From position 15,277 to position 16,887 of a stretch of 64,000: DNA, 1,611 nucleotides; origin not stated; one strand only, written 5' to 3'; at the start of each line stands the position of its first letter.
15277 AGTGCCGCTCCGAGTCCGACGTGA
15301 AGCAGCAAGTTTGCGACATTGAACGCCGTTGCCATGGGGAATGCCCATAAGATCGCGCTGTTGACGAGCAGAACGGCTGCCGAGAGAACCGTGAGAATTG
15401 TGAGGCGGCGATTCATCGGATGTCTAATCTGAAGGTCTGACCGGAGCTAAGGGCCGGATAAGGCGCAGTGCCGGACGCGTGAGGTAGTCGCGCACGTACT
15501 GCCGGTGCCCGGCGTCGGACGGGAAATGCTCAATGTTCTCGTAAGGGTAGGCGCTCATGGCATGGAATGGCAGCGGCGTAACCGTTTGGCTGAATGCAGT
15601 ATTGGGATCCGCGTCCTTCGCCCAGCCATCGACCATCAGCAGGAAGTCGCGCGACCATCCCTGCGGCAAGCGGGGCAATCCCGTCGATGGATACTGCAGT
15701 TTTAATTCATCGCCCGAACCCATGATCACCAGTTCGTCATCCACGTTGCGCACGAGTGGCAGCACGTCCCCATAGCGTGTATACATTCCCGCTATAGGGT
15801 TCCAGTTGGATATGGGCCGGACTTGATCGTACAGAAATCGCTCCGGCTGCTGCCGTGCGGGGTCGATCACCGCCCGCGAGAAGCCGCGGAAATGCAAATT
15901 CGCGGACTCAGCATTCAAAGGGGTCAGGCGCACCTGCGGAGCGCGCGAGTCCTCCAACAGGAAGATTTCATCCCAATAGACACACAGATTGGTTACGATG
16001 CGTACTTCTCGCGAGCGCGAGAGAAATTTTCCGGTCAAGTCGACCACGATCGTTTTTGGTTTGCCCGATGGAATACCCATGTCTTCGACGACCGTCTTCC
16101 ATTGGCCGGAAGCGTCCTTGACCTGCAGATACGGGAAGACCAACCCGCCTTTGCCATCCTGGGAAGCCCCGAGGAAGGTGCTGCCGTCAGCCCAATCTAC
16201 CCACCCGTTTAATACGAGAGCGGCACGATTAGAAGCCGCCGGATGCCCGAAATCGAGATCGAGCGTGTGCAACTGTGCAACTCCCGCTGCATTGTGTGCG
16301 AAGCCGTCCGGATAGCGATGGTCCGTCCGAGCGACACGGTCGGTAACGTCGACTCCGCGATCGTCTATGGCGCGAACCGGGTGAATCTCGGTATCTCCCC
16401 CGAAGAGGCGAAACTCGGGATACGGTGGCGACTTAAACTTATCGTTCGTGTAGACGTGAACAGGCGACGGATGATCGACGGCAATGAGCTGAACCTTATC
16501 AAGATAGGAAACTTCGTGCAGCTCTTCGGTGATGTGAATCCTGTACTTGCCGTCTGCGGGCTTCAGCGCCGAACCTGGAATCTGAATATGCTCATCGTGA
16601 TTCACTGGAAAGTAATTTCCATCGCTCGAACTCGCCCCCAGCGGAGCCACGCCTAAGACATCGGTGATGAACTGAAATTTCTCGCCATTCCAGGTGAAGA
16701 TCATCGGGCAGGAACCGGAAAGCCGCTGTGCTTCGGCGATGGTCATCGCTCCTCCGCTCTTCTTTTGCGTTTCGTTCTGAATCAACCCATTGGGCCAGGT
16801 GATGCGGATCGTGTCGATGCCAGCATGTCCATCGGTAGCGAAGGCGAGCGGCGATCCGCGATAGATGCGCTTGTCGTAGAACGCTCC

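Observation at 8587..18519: Tightly coupled operon of TPR/FG-GAP/UnbV proteins, a 5-heme cytochrome-TPR fusion and an ATPase-less ADOP permease, with no function known to me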

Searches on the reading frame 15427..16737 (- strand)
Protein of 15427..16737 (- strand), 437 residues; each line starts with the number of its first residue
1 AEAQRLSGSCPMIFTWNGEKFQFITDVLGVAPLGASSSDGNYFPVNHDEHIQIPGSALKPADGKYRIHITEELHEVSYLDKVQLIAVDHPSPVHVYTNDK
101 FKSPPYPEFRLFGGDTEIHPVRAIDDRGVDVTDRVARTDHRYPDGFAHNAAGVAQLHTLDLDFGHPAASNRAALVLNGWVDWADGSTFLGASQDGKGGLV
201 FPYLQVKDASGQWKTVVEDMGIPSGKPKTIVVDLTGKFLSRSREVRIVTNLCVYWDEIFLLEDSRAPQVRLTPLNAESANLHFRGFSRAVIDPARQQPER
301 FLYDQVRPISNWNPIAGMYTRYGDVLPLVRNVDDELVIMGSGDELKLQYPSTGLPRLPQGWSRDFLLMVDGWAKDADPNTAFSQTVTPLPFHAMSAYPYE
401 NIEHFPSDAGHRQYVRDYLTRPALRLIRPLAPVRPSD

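Call 78: search_protein_families(library=pfam, proteins=[window:15427-16737:-], max_evalue=10)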
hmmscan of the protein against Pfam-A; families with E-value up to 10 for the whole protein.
window:15427-16737:- (437 aa): 0 families

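Call 79: search_solved_structures(query=window:15427-16737:-, max_evalue=10)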
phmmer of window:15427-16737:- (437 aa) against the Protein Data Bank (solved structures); distinct sequences matched with E-value up to 10: 1.
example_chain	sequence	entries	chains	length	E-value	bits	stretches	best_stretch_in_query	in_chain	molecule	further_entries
7rk7_E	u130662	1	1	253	0.36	12.8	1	186-236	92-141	TIL1383i (h3T) T cell receptor beta chain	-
